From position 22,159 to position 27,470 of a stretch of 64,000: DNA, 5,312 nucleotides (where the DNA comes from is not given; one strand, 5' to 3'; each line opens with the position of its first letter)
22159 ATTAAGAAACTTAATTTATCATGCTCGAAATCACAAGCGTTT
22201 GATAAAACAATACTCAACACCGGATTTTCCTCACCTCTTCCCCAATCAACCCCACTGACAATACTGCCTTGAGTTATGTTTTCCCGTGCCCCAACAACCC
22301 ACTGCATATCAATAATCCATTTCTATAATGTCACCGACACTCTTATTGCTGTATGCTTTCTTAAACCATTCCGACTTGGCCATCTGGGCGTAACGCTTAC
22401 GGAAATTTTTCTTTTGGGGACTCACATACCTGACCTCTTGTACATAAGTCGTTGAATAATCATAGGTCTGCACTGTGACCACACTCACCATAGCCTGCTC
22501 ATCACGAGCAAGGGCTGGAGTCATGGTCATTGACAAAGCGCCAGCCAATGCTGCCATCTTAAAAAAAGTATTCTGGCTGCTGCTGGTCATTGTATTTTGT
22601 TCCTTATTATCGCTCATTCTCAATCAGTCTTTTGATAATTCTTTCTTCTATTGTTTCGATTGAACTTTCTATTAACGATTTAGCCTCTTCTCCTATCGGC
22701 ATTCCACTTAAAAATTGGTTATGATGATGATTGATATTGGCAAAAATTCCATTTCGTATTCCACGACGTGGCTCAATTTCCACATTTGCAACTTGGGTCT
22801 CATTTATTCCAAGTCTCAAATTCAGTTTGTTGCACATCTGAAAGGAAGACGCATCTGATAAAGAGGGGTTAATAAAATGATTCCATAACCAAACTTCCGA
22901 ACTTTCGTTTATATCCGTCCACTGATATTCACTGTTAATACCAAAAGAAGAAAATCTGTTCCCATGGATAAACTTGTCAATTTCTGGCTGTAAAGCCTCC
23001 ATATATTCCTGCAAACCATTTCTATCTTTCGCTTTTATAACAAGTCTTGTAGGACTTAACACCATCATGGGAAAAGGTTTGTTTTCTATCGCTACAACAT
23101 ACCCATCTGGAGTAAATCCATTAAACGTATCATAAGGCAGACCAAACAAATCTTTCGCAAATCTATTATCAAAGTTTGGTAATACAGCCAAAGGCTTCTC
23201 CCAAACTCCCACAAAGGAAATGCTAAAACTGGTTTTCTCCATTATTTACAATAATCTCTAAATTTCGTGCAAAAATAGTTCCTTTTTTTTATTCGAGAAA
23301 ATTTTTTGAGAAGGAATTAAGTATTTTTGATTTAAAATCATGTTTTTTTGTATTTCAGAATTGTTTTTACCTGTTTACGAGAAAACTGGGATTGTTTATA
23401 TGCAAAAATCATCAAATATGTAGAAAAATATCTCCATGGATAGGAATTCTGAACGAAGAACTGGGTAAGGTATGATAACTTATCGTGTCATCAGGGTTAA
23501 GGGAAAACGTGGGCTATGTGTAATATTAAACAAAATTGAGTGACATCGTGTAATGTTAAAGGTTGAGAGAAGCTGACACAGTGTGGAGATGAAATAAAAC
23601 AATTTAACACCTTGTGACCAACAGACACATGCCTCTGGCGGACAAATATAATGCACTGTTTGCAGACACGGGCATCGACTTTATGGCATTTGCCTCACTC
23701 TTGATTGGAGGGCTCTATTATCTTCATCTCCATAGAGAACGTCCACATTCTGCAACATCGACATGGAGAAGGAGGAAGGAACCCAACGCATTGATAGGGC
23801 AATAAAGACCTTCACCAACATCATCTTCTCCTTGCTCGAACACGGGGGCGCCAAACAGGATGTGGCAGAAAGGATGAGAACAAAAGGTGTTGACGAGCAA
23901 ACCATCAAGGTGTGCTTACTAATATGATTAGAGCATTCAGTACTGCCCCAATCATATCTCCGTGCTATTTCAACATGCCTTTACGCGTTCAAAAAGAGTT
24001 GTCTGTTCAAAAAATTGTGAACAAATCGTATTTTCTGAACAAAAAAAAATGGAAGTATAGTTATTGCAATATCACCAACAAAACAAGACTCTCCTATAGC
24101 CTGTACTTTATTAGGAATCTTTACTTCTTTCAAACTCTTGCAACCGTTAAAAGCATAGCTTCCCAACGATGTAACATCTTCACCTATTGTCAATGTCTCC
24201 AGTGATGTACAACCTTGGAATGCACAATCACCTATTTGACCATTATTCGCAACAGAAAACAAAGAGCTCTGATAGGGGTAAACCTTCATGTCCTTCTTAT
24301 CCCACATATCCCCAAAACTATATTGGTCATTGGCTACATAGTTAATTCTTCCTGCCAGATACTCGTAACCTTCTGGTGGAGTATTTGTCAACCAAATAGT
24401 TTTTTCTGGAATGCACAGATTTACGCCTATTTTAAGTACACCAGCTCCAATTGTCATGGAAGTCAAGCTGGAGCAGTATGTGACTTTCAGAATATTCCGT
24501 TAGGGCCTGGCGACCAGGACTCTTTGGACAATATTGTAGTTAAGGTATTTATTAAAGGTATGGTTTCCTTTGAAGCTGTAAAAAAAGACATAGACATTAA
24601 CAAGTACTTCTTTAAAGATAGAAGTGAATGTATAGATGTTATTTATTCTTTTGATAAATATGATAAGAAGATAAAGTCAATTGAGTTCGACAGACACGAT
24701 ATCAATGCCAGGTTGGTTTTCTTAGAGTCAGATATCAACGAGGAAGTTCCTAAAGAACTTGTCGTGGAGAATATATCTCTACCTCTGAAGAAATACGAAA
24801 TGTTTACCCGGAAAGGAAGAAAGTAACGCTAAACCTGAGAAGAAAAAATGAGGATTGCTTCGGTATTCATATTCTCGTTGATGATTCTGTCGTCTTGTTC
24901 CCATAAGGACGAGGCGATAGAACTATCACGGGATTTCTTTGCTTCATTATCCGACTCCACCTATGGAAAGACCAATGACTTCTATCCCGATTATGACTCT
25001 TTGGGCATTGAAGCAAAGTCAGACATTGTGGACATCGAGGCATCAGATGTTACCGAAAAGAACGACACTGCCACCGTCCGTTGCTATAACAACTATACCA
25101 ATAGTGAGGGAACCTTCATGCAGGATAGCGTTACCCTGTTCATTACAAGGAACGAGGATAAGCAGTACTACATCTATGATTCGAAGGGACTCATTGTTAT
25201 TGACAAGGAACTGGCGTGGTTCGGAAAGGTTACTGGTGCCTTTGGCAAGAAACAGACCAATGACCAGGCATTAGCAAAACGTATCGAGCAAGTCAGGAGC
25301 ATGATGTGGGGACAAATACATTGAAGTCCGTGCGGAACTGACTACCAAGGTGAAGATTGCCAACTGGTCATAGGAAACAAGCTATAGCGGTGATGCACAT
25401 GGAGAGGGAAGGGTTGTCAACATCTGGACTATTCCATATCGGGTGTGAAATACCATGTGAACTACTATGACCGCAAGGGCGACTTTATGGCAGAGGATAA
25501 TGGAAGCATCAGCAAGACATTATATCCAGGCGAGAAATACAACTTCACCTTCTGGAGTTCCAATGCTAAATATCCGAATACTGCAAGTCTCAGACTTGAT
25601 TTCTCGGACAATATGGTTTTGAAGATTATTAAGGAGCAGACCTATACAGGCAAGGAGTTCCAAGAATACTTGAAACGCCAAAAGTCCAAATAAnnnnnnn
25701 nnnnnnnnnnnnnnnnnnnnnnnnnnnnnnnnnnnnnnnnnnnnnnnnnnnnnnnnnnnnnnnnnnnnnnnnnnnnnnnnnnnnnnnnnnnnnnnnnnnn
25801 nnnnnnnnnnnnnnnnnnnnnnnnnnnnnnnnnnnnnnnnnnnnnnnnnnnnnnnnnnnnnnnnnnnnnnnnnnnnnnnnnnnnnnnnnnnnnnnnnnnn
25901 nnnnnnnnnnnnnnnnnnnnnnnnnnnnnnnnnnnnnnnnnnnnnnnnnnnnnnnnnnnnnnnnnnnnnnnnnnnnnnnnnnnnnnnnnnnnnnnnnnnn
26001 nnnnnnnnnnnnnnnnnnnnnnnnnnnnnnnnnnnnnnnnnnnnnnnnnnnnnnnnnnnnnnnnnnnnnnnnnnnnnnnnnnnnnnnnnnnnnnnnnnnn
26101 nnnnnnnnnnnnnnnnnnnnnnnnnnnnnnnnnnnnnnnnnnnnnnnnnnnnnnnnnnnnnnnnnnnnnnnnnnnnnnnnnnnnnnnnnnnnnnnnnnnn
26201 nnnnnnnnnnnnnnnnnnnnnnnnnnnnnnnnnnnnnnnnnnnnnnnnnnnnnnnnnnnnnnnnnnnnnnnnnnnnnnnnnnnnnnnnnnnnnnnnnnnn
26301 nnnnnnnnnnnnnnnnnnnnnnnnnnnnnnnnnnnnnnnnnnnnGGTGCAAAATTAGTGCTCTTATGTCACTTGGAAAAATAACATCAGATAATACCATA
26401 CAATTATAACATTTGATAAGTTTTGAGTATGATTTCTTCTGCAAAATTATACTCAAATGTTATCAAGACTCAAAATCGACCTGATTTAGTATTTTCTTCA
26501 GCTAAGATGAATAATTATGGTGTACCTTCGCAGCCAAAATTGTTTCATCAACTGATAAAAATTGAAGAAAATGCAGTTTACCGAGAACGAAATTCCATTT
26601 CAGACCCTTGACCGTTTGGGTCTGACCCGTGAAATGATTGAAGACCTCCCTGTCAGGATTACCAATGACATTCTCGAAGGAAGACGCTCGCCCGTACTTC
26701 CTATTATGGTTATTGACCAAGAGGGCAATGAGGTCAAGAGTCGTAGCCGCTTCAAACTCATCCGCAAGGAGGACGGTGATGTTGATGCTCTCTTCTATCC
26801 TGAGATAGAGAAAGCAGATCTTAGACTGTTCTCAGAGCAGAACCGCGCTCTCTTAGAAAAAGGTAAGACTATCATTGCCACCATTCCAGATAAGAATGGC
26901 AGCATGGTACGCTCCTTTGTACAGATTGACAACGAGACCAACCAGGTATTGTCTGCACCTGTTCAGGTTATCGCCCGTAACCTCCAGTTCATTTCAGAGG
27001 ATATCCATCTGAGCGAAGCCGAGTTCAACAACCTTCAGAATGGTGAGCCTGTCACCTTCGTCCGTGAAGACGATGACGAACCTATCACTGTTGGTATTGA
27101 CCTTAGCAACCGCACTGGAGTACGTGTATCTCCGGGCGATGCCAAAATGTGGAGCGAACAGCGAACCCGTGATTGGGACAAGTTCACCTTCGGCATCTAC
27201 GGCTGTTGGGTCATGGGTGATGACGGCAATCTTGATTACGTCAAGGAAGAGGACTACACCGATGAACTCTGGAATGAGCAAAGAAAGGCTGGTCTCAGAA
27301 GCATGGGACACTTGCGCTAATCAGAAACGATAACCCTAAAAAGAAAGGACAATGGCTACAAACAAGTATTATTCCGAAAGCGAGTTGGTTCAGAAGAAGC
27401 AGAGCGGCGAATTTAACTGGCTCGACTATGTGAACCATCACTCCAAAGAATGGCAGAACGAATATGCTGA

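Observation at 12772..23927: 10.9-kb AT-rich island bracketed by ~300-bp diverged direct repeats of the TetR gene 3' end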

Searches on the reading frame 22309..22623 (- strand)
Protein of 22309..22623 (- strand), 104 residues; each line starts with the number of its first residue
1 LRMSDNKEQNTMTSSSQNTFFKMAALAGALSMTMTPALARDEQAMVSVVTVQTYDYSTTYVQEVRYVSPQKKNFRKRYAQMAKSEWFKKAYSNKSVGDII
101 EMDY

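Call 4: search_protein_families(library=pfam, proteins=[window:22309-22623:-], max_evalue=0.01)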
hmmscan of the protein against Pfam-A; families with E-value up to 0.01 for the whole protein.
window:22309-22623:- (104 aa): 2 families
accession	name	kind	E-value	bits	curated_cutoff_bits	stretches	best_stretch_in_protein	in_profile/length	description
PF16448.10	LapD_MoxY_N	-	0.004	17.5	25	1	16-91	13-89/124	LapD/MoxY periplasmic domain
PF20151.4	DUF6533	-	0.0097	16.4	24.1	0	44-73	2-31/46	Family of unknown function (DUF6533)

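Call 6: search_protein_families(library=padloc, proteins=[window:22309-22623:-], max_evalue=0.01)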
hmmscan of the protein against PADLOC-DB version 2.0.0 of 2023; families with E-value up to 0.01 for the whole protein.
window:22309-22623:- (104 aa): 0 families

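Call 7: search_protein_families(library=ncbifam, proteins=[window:22309-22623:-], max_evalue=0.01)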
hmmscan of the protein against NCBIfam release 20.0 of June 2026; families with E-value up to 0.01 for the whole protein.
window:22309-22623:- (104 aa): 0 families

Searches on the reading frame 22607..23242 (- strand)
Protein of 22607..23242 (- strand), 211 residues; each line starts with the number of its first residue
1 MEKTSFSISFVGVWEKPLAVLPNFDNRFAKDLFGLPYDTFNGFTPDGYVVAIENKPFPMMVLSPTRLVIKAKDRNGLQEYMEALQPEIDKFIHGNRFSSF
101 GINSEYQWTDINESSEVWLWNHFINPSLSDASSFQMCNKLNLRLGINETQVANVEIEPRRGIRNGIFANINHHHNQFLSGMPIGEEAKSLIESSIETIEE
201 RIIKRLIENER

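Call 4: search_protein_families(library=pfam, proteins=[window:22607-23242:-], max_evalue=0.01)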
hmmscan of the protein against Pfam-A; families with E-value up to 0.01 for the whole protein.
window:22607-23242:- (211 aa): 0 families

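Call 6: search_protein_families(library=padloc, proteins=[window:22607-23242:-], max_evalue=0.01)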
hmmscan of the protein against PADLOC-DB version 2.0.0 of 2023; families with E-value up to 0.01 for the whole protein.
window:22607-23242:- (211 aa): 0 families

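Call 7: search_protein_families(library=ncbifam, proteins=[window:22607-23242:-], max_evalue=0.01)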
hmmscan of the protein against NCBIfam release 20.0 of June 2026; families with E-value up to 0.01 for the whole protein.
window:22607-23242:- (211 aa): 0 families

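Call 51: find_homologous_proteins(query=window:22607-23242:-, max_evalue=0.00001)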
Query window:22607-23242:- (211 aa): 43 proteins with E <= 0.00001 among 91 candidates.
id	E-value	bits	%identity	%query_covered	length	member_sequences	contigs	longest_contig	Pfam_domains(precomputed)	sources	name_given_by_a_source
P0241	7.1e-137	472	99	100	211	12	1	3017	-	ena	-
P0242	1.1e-119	416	89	98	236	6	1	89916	-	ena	-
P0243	4.3e-118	411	85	100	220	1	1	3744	-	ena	-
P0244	3.1e-115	401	83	100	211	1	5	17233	-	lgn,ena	-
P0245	9.5e-104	364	74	100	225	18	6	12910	-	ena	-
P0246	4.8e-102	358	73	100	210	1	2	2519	-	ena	-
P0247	1.1e-101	357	72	100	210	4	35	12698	-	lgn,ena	-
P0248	3.5e-101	355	73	100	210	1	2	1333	-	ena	-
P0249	9.8e-101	354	74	100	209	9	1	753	-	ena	-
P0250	1.1e-100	354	73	100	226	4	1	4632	-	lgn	-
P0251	2.3e-100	353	74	100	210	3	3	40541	-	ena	-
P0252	9.3e-98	344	70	99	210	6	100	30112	-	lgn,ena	-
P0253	1.4e-96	340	69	100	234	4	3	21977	-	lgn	-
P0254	1.6e-86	308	62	100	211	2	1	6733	-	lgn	-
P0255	1.7e-80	288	60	100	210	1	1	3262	-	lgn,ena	-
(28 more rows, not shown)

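Call 52: find_encoding_contigs(protein=P0241, flank=10000, max_places=4)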
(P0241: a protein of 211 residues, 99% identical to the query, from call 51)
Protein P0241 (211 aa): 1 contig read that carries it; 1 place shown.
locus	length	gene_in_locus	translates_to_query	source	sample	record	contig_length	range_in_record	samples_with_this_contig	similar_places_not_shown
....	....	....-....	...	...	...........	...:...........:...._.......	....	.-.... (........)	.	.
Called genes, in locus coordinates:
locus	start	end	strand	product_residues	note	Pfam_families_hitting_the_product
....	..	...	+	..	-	-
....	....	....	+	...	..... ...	-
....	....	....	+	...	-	-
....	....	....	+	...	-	-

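Call 53: find_encoding_contigs(protein=P0242, flank=10000, max_places=4)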
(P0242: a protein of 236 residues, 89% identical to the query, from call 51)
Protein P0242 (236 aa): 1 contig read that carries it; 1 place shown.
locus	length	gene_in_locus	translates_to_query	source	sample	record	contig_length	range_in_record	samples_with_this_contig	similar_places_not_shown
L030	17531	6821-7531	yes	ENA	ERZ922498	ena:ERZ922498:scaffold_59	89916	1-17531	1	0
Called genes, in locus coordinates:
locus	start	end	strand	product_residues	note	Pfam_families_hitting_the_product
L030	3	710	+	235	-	?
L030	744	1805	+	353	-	PF00251:Glyco_hydro_32N (weak), PF22847:Glyco_hydro_43_rel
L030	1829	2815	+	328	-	PF13593:SBF_like, PF01758:SBF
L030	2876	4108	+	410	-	PF07670:Gate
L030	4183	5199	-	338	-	PF01346:FKBP_N, PF00254:FKBP_C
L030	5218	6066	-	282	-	PF01346:FKBP_N, PF00254:FKBP_C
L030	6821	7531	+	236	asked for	-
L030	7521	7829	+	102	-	-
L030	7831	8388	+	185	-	-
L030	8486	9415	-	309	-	PF02899:Phage_int_SAM_1 (weak), PF00589:Phage_integrase, PF22823:MrpR_C_cat (weak)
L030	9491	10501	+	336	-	PF07478:Dala_Dala_lig_C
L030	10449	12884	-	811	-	PF01637:ATPase_2 (faint), PF13191:AAA_16, PF13401:AAA_22 (faint)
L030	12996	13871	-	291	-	-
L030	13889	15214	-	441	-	PF02463:SMC_N (weak), PF13175:AAA_15, PF13476:AAA_23, PF13304:AAA_21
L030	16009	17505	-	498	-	PF08867:FRG (weak)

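Call 68: search_protein_families(library=pfam, proteins=[window:22607-23242:-], max_evalue=0.5)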
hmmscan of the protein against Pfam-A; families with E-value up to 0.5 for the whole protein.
window:22607-23242:- (211 aa): 0 families
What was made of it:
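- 21515..23629 (-): Three-gene cassette of unknown function (ORFs 21747-22307, 22309-22623, 22607-23242) with its upstream region; its right edge is the right insertion junction. No family hits (calls 4, 6, 7, 68).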

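Call 79: predict_structure(alignment_id=A4)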
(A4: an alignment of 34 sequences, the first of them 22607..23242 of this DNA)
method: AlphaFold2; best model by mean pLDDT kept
length: 211 residues; sequences in the alignment: 34
mean_pLDDT: 90.6   pTM: 0.87
mean pLDDT of the five models: 90.6, 89.2, 88.3, 86.5, 83.9
residues with pLDDT >= 90: 151; 70-90: 50; 50-70: 10; < 50: 0
segments of 3 or more residues with pLDDT < 50: none
pLDDT, mean of each block of 10 residues (from residue 1): 92 94 89 82 94 88 96 95 93 89 94 88 79 80 95 93 85 95 95 97 91 63
secondary structure, 60 per line:
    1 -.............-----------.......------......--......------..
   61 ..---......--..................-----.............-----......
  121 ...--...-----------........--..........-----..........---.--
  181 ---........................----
elements in order: E2-14 H26-32 E39-44 E47-52 E59-62 E66-71 H74-91 E97-109 H115-123 E140-147 E150-159 E165-174 H184-207

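Call 82: fold_search(model_id=the predicted structure, library=pdb)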
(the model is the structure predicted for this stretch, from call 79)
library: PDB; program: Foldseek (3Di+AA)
matches with E <= 10: 1105; with E <= 0.001: 0
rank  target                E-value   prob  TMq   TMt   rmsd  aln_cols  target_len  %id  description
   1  6bm7_F                2.6e-03  0.93  0.30  0.24  19.0       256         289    8  Crystal structure of Trypanosoma brucei AdoMetDC/prozyme heterodimer in complex with pyrimidineamine inhibitor UTSAM56 (released 2018-01-03)
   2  5tvf_F                3.5e-03  0.94  0.33  0.25  19.4       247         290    9  Crystal structure of Trypanosoma brucei AdoMetDC/prozyme heterodimer in complex with inhibitor CGP 40215 (released 2017-01-11)
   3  5tvf_E                4.0e-03  0.91  0.32  0.25  19.0       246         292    8  Crystal structure of Trypanosoma brucei AdoMetDC/prozyme heterodimer in complex with inhibitor CGP 40215 (released 2017-01-11)
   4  4cwc_A                4.5e-03  0.44  0.23  0.20  13.2       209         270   10  Structure of Rolling Circle Replication Initiator Protein (RepDE) from Staphylococcus aureus (released 2015-04-15)
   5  4cwe_A                9.0e-03  0.35  0.23  0.20  13.3       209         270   10  Structural studies of rolling circle replication initiation protein from Staphylococcus aureus (released 2015-04-15)
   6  7wdk_B                2.1e-02  0.10  0.12  0.08  16.8       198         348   12  The structure of PldA-PA3488 complex (released 2022-10-26)
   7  1jl0_A                2.3e-02  0.89  0.34  0.25  10.7       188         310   11  Structure of a Human S-Adenosylmethionine Decarboxylase Self-processing Ester Intermediate and Mechanism of Putrescine (released 2001-08-22)
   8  5om7_A                2.7e-02  0.08  0.13  0.09  17.2       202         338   14  Crystal structure of Alpha1-antichymotrypsin variant DBS-II: a drug-binding serpin for doxorubicin (released 2018-05-23)
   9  5f9a_A                3.6e-02  0.30  0.18  0.11   8.9       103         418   11  Blood group antigen binding adhesin BabA of Helicobacter pylori strain P436 in complex with blood group H Lewis b hexa (released 2016-01-20)
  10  2jmu_MODEL_1_A        4.1e-02  0.13  0.15  0.15  16.8       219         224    6  NMR structure of the mouse thiamine triphosphatase (released 2006-12-19)
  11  3ndf_A                4.1e-02  0.07  0.13  0.10  17.4       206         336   11  Cleaved antitrypsin with P8-P6 Asp (released 2010-07-28)
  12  2ns9_B                4.3e-02  0.14  0.16  0.21  18.4       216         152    7  Crystal structure of protein APE2225 from Aeropyrum pernix K1, Pfam COXG (released 2006-11-14)
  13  1as4_A                4.9e-02  0.06  0.13  0.09  17.0       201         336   12  CLEAVED ANTICHYMOTRYPSIN A349R (released 1998-02-25)
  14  3qra                  5.8e-02  0.07  0.14  0.18  21.2       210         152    9  The crystal structure of Ail, the attachment invasion locus protein of Yersinia pestis (released 2011-11-23)
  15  6x1k_MODEL_1_A        6.5e-02  0.15  0.16  0.24  18.6       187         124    9  Solution NMR structure of de novo designed TMB2.3 (released 2021-02-17)
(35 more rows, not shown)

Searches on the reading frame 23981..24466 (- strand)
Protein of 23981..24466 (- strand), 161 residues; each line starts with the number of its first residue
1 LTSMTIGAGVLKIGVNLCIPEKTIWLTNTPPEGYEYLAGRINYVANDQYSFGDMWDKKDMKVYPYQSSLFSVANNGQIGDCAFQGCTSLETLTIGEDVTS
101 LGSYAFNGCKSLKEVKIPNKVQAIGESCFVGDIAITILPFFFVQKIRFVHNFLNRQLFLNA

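Call 57: search_protein_families(library=ncbifam, proteins=[window:23981-24466:-], max_evalue=1)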
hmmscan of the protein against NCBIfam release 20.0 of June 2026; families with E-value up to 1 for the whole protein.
window:23981-24466:- (161 aa): 3 families
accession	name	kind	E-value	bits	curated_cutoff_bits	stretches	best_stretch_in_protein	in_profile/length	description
NF047961.1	adhesin_HupY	equivalog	0.00011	20.5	1250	1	77-130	199-251/978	leucine-rich repeat adhesin HupY/LrrG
TIGR02167.2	Liste_lipo_26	repeat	0.0014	18.4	30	1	83-94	2-13/26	PARCEL repeat-containing surface protein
NF045861.1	glide_Gli349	exception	0.0021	14.7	1750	1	75-130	2688-2742/3169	gliding machinery surface structure protein Gli349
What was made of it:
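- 23981..24466 (-): Leucine-rich-repeat (BspA/HupY-like) gene fragment; start of further variable DNA. Weak NCBIfam LRR adhesin hit (call 57).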

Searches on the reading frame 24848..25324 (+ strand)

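Call 5: search_protein_families(library=pfam, proteins=[window:24848-25324:+], max_evalue=0.01)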
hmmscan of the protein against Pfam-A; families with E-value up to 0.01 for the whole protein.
window:24848-25324:+ (158 aa): 0 families

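Call 6: search_protein_families(library=padloc, proteins=[window:24848-25324:+], max_evalue=0.01)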
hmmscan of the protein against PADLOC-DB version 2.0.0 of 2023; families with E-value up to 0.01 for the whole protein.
window:24848-25324:+ (158 aa): 1 family
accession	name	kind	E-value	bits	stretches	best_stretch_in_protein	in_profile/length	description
PDLC04268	PDC-M01B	-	0.0068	13.8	1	60-113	17-70/275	-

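Call 57: search_protein_families(library=ncbifam, proteins=[window:24848-25324:+], max_evalue=1)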
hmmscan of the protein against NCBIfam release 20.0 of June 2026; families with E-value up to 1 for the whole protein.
window:24848-25324:+ (158 aa): 1 family
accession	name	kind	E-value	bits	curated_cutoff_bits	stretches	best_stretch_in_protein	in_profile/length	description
NF009628.0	PRK13149.1-2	equivalog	0.032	14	103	1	88-134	5-49/76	H/ACA RNA-protein complex component Gar1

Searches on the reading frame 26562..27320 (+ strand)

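Call 5: search_protein_families(library=pfam, proteins=[window:26562-27320:+], max_evalue=0.01)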
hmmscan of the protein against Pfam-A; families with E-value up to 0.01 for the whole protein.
window:26562-27320:+ (252 aa): 1 family
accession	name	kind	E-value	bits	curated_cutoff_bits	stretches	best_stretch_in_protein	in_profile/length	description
PF13351.11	DUF4099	-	2.6e-10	40.9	22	1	6-80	1-72/82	Protein of unknown function (DUF4099)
